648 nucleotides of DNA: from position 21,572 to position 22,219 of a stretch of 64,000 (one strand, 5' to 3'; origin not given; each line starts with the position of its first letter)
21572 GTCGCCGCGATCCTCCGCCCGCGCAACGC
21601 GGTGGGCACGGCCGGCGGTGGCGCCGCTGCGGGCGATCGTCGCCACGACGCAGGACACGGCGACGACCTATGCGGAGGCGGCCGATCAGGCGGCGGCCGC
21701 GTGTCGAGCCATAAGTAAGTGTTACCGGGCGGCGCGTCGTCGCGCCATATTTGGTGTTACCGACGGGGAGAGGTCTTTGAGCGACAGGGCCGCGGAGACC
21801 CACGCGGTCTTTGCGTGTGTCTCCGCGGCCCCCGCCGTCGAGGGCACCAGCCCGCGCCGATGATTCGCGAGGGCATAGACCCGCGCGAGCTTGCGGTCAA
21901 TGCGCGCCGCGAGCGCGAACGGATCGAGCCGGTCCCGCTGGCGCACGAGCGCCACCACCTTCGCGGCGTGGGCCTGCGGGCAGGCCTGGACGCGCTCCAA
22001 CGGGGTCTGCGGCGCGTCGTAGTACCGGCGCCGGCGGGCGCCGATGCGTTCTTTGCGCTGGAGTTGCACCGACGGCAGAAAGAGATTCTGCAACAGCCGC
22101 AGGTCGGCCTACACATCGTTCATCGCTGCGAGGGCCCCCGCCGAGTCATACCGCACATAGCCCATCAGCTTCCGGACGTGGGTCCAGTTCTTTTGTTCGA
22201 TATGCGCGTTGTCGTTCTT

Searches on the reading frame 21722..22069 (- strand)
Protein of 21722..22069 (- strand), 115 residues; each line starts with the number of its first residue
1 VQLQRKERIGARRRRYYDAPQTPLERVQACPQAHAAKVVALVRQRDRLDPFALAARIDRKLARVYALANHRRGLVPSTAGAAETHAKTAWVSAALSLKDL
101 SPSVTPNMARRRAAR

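Call 58: find_encoding_contigs(protein=window:21722-22069:-, flank=10000, max_places=10)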
Protein window:21722-22069:- (115 aa): 3 contigs read that carry it; 1 place shown.
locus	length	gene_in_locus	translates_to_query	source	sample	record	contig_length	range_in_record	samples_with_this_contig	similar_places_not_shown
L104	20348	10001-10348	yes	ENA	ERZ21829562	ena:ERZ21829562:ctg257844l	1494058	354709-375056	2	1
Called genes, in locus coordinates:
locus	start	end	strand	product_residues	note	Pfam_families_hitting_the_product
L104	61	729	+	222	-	-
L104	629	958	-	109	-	PF00543:P-II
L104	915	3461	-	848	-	PF08335:GlnD_UR_UTase, PF01966:HD (weak)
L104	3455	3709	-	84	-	PF07642:BBP2 (faint)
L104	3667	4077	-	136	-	PF07642:BBP2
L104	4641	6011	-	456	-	PF00909:Ammonium_transp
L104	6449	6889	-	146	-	PF11138:DUF2911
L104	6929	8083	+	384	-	-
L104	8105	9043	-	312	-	-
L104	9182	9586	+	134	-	-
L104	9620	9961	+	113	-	-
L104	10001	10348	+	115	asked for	-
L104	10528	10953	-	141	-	PF13701:DDE_Tnp_1_4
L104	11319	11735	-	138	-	PF19649:DUF6152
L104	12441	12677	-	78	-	PF13358:DDE_3 (weak)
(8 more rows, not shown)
